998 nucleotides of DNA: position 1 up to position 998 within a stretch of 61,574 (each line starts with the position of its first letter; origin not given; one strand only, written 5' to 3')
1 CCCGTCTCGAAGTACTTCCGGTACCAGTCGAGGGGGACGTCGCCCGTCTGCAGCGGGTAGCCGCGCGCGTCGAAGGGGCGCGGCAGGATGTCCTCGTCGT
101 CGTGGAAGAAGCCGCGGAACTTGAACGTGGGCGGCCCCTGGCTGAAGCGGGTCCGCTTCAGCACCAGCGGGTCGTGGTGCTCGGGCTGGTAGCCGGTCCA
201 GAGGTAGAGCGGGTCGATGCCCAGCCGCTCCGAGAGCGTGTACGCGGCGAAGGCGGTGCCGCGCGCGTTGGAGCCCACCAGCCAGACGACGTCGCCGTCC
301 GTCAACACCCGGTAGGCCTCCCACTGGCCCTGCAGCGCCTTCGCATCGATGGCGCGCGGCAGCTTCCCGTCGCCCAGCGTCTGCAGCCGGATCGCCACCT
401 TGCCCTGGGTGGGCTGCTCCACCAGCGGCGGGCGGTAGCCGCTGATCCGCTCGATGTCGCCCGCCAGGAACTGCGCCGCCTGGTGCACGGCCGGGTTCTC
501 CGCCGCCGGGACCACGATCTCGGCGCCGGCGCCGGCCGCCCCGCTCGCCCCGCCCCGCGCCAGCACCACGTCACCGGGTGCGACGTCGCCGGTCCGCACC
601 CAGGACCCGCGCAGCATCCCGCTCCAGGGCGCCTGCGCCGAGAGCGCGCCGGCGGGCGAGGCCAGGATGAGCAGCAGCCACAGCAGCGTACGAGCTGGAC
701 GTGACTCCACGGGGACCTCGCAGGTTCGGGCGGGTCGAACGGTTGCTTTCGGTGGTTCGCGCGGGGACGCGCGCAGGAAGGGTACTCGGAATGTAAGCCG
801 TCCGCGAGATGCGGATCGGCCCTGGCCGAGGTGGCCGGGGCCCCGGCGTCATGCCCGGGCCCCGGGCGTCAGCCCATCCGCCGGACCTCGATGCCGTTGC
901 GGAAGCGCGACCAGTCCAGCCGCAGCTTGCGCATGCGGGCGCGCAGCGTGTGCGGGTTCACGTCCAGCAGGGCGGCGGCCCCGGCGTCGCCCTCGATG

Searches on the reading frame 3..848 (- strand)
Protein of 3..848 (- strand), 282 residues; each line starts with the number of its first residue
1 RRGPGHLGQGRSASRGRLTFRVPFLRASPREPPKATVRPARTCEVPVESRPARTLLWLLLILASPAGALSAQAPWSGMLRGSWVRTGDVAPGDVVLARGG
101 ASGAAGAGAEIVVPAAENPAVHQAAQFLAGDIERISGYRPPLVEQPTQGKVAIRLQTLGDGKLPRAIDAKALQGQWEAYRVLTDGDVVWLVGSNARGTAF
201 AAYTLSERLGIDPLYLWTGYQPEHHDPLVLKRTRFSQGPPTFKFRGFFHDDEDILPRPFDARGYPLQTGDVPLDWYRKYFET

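Call 53: search_protein_families(library=pfam, alignment_id=A4, max_evalue=0.0001)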
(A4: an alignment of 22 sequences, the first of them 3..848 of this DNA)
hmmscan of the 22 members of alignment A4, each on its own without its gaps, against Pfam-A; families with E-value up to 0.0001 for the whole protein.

A. member 1, window:3-848:- (282 aa): 1 family
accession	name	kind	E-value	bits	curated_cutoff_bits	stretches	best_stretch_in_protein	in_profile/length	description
PF02838.20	Glyco_hydro_20b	-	1.6e-06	29.3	26.1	1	103-207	18-106/124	Glycosyl hydrolase family 20, domain 2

B. families by the number of members that match (of 22 scanned): 29 families (the first 25 are shown)
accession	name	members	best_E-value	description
PF00528.27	BPD_transp_1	2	1.9e-20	Binding-protein-dependent transport system inner membrane component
PF00158.32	Sigma54_activat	1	1.4e-69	Sigma-54 interaction domain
PF05960.17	DUF885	1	8.4e-69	Bacterial protein of unknown function (DUF885)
PF13442.11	Cytochrome_CBB3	1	1.1e-28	Cytochrome C oxidase, cbb3-type, subunit III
PF03916.19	NrfD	1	4.4e-26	Polysulphide reductase, NrfD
PF07396.17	Porin_O_P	1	1.5e-25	Phosphate-selective porin O and P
PF15902.12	Sortilin-Vps10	1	1.2e-24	Sortilin, neurotensin receptor 3,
PF00582.32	Usp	1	1.1e-23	Universal stress protein family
PF14532.12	Sigma54_activ_2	1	6.4e-22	Sigma-54 interaction domain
PF00903.31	Glyoxalase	1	2e-19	Glyoxalase/Bleomycin resistance protein/Dioxygenase superfamily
PF25601.1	AAA_lid_14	1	4.2e-17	AAA+ ATPase lid domain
PF01568.27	Molydop_binding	1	4e-16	Molydopterin dinucleotide binding domain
PF13687.11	DUF4153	1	1.1e-15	Domain of unknown function (DUF4153)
PF00384.28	Molybdopterin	1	9.2e-14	Molybdopterin oxidoreductase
PF00034.26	Cytochrom_C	1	4.8e-13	Cytochrome c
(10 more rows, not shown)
